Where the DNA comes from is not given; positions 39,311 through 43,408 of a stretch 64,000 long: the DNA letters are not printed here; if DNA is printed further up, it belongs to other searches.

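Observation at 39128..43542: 1265-aa orphan ORF on a compositionally distinct single-gene islet between mnmA and the dus gene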

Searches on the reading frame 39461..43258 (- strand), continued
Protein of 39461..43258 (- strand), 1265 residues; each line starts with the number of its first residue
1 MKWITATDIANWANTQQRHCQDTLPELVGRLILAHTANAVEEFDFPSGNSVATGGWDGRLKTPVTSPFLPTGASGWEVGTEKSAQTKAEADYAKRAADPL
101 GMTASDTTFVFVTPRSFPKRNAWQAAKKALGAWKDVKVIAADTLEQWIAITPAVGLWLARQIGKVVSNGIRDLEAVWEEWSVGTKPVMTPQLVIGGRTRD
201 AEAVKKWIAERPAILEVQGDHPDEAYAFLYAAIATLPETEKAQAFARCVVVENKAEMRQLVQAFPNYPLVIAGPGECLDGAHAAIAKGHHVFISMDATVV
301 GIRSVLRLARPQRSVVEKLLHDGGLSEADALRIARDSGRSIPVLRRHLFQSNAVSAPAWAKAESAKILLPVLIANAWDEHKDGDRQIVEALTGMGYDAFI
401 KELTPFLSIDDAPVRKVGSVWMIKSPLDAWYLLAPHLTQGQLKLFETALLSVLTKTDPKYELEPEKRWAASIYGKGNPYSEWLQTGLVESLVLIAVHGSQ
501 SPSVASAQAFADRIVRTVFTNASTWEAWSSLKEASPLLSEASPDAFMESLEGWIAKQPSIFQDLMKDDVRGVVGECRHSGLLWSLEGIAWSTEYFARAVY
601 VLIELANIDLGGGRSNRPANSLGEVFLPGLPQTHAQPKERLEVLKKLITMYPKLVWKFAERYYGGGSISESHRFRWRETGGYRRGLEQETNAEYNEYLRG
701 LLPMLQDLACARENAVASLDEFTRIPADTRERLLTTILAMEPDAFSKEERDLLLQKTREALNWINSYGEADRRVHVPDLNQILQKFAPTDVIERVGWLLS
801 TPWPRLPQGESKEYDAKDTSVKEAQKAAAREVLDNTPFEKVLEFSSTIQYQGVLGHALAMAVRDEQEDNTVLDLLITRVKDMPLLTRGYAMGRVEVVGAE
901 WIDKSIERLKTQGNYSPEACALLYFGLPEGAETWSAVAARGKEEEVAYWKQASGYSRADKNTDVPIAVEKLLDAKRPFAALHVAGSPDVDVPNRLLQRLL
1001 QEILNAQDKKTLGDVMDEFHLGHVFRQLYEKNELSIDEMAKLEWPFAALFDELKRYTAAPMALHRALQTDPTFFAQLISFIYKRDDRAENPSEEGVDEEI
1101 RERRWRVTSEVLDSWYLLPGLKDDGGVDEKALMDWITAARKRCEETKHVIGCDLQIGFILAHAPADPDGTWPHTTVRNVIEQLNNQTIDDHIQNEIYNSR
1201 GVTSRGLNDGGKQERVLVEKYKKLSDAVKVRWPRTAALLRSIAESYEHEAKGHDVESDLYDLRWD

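Call 43: search_dna_similar(query=window:39461-43258:-, collection=plasmids, mode=protein, max_rows=25)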
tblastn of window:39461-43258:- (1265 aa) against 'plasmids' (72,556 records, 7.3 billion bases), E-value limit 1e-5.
Records with a match: 25; places in all: 26; records where one place covers at least 80% of the query: 20.
Best place of each record, by identity: <60% 25.
By first word of the organism name: Rhizobium 6; Shewanella 3; Cupriavidus 2; Ralstonia 2; Thalassospira 1; Acetobacter 1; Aminobacter 1; Bradyrhizobium 1; Adhaeribacter 1; Arthrobacter 1; and 6 more.
By predicted mobility (MOB-suite, as given by PLSDB): conjugative 12; non-mobilizable 8; mobilizable 5.
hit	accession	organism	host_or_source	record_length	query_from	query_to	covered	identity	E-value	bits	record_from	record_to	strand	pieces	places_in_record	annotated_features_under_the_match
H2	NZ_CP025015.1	Rhizobium leguminosarum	Lotus corniculatus,Bacteria culture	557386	1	1261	100%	33.1%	1e-179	597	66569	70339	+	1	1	helix-turn-helix transcriptional regulator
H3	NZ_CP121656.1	Rhizobium sp. CB3171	Calliandra calothyrsus,cell culture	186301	1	1263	100%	31.8%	5e-170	568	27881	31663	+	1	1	helix-turn-helix transcriptional regulator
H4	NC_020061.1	Rhizobium tropici CIAT 899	Phaseolus vulgaris root nodule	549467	1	1261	100%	31.6%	8e-173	577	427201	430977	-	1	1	helix-turn-helix transcriptional regulator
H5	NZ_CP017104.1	Rhizobium gallicum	Phaseolus vulgaris,Whole ...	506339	1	1261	100%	31.6%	1e-168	565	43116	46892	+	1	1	helix-turn-helix transcriptional regulator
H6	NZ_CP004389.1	Thalassospira xiamenensis M-5 = DSM 17429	surface seawater from the sea close to ...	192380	1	1261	100%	31.5%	4e-160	539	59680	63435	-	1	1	helix-turn-helix transcriptional regulator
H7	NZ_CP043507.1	Acetobacter vaccinii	cell culture,blue berry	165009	1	1261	100%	31.1%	1e-161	544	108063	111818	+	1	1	helix-turn-helix transcriptional regulator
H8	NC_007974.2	Cupriavidus metallidurans CH34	-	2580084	1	1261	100%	30.7%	1e-151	514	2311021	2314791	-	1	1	none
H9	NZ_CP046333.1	Cupriavidus metallidurans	sedimentation pond in a zinc factory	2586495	1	1261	100%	30.7%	1e-151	514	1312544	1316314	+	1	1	none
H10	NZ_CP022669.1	Rhizobium leguminosarum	single cell,root nodules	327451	1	1263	100%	30.6%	2e-167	561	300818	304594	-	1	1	helix-turn-helix transcriptional regulator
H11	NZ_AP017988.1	Aminobacter sp. SS-2016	Lotus japoicus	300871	1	1261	100%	29.9%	4e-148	504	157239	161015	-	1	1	helix-turn-helix transcriptional regulator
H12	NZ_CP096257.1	Bradyrhizobium barranii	Glycine max cv. AC Glengarry,Cell ...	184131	1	1243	98%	29.9%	2e-150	511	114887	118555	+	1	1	hypothetical protein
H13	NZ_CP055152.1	Adhaeribacter radiodurans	Cell culture,rhizospheric soil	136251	1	1258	99%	28.5%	2e-156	529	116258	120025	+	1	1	hypothetical protein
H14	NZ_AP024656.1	Arthrobacter sp. NicSoilB8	-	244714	4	1258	99%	28.3%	4e-117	412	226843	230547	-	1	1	helix-turn-helix domain-containing protein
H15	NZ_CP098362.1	Paracoccus sp. TOH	cell cuture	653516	4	1264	99%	27.8%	5e-102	400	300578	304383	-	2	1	hypothetical protein (x2)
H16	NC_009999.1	Shewanella baltica OS195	-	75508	4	1257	99%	27.4%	8e-128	444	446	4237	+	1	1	HigA family addiction module antitoxin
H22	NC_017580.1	Shewanella baltica OS117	-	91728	359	1260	71%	27.7%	1e-86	319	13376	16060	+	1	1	hypothetical protein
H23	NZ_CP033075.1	Buttiauxella sp. 3AFRM03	Cerambycidae sp.,pure isolate,larvae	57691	372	1252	70%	25.5%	1e-74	281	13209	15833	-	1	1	hypothetical protein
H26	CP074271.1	Salmonella enterica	environmental,surface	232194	368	475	9%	30.3%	9e-9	68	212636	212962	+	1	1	hypothetical protein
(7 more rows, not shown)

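Call 44: get_annotated_region(hit=H2, flank=7000)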
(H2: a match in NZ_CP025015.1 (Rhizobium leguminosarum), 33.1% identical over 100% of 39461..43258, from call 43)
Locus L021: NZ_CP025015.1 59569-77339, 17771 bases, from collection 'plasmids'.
description: Rhizobium leguminosarum strain Norway plasmid pRLN3, complete sequence
organism: Rhizobium leguminosarum (NCBI taxid 384)
taxonomy: Bacteria; Pseudomonadota; Alphaproteobacteria; Hyphomicrobiales; Rhizobiaceae; Rhizobium; Rhizobium leguminosarum
host: -; source: Lotus corniculatus,Bacteria culture; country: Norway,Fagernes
typing (MOB-suite, as given by PLSDB): conjugative; replicon rep_cluster_471; relaxase MOBQ; mating-pair formation MPF_T
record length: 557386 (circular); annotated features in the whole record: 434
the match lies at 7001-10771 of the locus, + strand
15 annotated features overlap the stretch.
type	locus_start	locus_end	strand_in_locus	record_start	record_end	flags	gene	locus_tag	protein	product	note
CDS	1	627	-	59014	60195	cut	-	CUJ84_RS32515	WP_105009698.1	hypothetical protein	-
CDS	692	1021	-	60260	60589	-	-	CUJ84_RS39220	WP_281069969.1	M48 family metalloprotease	GO:0006508 - proteolysis [Evidence IEA]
CDS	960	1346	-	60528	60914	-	-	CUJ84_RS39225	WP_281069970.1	M48 family metalloprotease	GO:0006508 - proteolysis [Evidence IEA]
CDS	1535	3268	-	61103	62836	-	-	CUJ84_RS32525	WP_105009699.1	type IV secretory system conjugative DNA transfer family protein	-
CDS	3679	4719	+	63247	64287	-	-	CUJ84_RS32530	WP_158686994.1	hypothetical protein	-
CDS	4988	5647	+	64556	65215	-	-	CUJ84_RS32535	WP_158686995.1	hypothetical protein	-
CDS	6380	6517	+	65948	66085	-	-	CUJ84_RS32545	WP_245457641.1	helix-turn-helix domain-containing protein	GO:0006310 - DNA recombination [Evidence IEA]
CDS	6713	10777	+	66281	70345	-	-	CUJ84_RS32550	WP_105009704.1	helix-turn-helix transcriptional regulator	-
CDS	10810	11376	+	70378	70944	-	-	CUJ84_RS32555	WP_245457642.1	transposase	GO:0006313 - DNA transposition [Evidence IEA]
CDS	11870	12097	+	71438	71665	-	-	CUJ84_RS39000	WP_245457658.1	hypothetical protein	-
CDS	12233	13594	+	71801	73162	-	-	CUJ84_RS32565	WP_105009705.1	hypothetical protein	-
CDS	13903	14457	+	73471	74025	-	-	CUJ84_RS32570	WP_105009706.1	hypothetical protein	-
CDS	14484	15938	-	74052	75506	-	-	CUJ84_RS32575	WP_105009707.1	metallophosphoesterase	-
CDS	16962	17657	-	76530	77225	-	-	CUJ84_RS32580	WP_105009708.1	hypothetical protein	-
CDS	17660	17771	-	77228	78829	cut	-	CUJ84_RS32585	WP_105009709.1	adenylosuccinate synthetase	GO:0006164 - purine nucleotide biosynthetic process [Evidence IEA]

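Call 45: get_annotated_region(hit=H16, flank=7000)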
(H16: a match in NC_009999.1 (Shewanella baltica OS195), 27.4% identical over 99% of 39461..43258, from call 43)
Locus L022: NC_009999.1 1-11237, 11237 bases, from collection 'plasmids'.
description: Shewanella baltica OS195 plasmid pS19502, complete sequence
organism: Shewanella baltica OS195 (NCBI taxid 399599)
taxonomy: Bacteria; Pseudomonadota; Gammaproteobacteria; Alteromonadales; Shewanellaceae; Shewanella; Shewanella baltica; Shewanella baltica OS195
host: -; source: -; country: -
typing (MOB-suite, as given by PLSDB): conjugative; relaxase MOBF; mating-pair formation MPF_F
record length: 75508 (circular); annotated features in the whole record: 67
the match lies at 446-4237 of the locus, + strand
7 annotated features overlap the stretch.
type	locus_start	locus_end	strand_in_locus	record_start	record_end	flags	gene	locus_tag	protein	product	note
CDS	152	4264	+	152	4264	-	-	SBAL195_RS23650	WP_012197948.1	HigA family addiction module antitoxin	-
CDS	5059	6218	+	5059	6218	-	-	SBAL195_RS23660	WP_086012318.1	IS3-like element ISSba3 family transposase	GO:0006313 - DNA transposition [Evidence IEA]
CDS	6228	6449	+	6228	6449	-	-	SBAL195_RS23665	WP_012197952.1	hypothetical protein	-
CDS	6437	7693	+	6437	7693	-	-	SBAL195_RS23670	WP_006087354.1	Y-family DNA polymerase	-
CDS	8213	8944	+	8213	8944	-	-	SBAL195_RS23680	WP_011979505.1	endonuclease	-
CDS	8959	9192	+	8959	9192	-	-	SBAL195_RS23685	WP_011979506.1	hypothetical protein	-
CDS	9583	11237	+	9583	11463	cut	-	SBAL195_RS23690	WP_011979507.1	ParB/RepB/Spo0J family partition protein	-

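Call 59: get_annotated_region(hit=H26, flank=6000)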
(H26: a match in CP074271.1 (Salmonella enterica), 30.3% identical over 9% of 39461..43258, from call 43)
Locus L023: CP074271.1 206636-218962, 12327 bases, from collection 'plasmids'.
description: Salmonella enterica subsp. enterica serovar Irumu strain CFSAN024579 plasmid pCFSAN024579, complete sequence
organism: Salmonella enterica (NCBI taxid 1962266)
taxonomy: Bacteria; Pseudomonadota; Gammaproteobacteria; Enterobacterales; Enterobacteriaceae; Salmonella; Salmonella enterica
host: -; source: environmental,surface; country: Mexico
typing (MOB-suite, as given by PLSDB): conjugative; replicon IncFII,rep_cluster_2183; relaxase MOBF; mating-pair formation MPF_F
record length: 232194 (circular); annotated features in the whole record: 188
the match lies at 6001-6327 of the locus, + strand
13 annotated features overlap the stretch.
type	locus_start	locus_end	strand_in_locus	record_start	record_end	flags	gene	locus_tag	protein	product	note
CDS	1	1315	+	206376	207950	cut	tadA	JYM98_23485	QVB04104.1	Flp pilus assembly complex ATPase component TadA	-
CDS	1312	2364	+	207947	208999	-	-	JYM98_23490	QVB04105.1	type II secretion system F family protein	-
CDS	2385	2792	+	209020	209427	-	-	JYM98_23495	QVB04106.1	lytic transglycosylase domain-containing protein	-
CDS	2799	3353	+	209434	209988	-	-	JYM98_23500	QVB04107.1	hypothetical protein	-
CDS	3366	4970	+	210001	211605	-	-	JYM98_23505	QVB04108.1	type II secretion system protein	-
CDS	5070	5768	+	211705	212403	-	-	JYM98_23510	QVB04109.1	hypothetical protein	-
CDS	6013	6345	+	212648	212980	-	-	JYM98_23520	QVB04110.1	hypothetical protein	-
CDS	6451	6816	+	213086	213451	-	-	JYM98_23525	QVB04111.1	addiction module killer protein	-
CDS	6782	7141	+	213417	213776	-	-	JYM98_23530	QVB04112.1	DNA-binding protein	-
CDS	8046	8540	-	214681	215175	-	-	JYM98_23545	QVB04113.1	type II toxin-antitoxin system YhaV family toxin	-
CDS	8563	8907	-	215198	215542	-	-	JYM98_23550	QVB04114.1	type II toxin-antitoxin system PrlF family antitoxin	-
CDS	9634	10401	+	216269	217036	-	-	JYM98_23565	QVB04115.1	hypothetical protein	-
CDS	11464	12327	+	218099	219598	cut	-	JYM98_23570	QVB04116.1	PTS transporter subunit EIIC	-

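Call 72: get_annotated_region(hit=H23, flank=5000)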
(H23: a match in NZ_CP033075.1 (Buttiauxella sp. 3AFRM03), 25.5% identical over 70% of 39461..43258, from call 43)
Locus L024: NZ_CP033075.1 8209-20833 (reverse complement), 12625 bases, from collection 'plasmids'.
description: Buttiauxella sp. 3AFRM03 plasmid pBTX_57, complete sequence
organism: Buttiauxella sp. 3AFRM03 (NCBI taxid 2479367)
taxonomy: Bacteria; Pseudomonadota; Gammaproteobacteria; Enterobacterales; Enterobacteriaceae; Buttiauxella; Buttiauxella sp. 3AFRM03
host: -; source: Cerambycidae sp.,pure isolate,larvae; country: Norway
typing (MOB-suite, as given by PLSDB): mobilizable; relaxase MOBC
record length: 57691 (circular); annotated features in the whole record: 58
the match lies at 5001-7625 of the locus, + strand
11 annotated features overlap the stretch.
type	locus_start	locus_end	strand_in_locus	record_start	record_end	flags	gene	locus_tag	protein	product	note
CDS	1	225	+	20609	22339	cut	-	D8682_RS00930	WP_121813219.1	hybrid sensor histidine kinase/response regulator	GO:0000160 - phosphorelay signal transduction system [Evidence IEA]; GO:0007165 - signal transduction [Evidence IEA]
CDS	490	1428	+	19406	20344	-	-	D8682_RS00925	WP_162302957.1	hypothetical protein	-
CDS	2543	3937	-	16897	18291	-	ltrA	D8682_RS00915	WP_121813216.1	group II intron reverse transcriptase/maturase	GO:0000373 - Group II intron splicing [Evidence IEA]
CDS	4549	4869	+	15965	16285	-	-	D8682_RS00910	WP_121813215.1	hypothetical protein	-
CDS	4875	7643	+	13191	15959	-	-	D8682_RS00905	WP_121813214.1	hypothetical protein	-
CDS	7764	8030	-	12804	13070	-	-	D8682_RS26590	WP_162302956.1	hypothetical protein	-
CDS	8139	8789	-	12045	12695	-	-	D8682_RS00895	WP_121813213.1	hypothetical protein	-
CDS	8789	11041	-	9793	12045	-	-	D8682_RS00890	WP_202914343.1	M23 family metallopeptidase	GO:0006508 - proteolysis [Evidence IEA]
CDS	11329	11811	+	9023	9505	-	-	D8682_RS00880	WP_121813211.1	hypothetical protein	-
CDS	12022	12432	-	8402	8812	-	-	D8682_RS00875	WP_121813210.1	type II toxin-antitoxin system HicB family antitoxin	-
CDS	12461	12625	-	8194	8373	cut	-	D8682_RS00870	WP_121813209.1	type II toxin-antitoxin system HicA family toxin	-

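Call 73: get_annotated_region(hit=H22, flank=5000)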
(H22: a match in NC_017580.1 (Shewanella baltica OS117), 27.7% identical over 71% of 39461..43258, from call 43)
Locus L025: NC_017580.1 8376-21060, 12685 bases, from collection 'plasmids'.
description: Shewanella baltica OS117 plasmid pSBAL11702, complete sequence
organism: Shewanella baltica OS117 (NCBI taxid 693970)
taxonomy: Bacteria; Pseudomonadota; Gammaproteobacteria; Alteromonadales; Shewanellaceae; Shewanella; Shewanella baltica; Shewanella baltica OS117
host: -; source: -; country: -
typing (MOB-suite, as given by PLSDB): conjugative; replicon rep_cluster_862; relaxase MOBH; mating-pair formation MPF_G
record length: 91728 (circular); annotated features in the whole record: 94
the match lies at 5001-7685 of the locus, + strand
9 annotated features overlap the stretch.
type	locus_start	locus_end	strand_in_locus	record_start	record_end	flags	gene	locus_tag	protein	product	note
CDS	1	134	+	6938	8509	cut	-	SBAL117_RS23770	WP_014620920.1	DUF6035 family protein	-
CDS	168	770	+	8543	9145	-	-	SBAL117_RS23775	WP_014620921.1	hypothetical protein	-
CDS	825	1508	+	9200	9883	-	-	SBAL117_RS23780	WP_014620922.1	hypothetical protein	-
CDS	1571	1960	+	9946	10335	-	-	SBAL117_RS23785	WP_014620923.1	hypothetical protein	-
CDS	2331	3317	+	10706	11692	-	-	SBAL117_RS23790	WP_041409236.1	Abi family protein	-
CDS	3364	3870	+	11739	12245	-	-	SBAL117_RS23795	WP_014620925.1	super-infection exclusion protein B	-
CDS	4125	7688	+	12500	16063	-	-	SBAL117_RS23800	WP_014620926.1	hypothetical protein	-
CDS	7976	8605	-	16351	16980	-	-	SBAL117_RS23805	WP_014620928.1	recombinase family protein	GO:0006310 - DNA recombination [Evidence IEA]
CDS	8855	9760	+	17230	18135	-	-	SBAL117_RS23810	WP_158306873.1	XRE family transcriptional regulator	-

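Call 74: search_protein_families(library=pfam, proteins=[L025:4125-7685:+, L024:4875-7640:+], max_evalue=0.1)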
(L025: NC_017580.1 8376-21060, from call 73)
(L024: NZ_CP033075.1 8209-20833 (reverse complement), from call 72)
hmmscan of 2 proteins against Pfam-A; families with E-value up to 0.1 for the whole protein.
L025:4125-7685:+ (1187 aa): 0 families

L024:4875-7640:+ (922 aa): 0 families
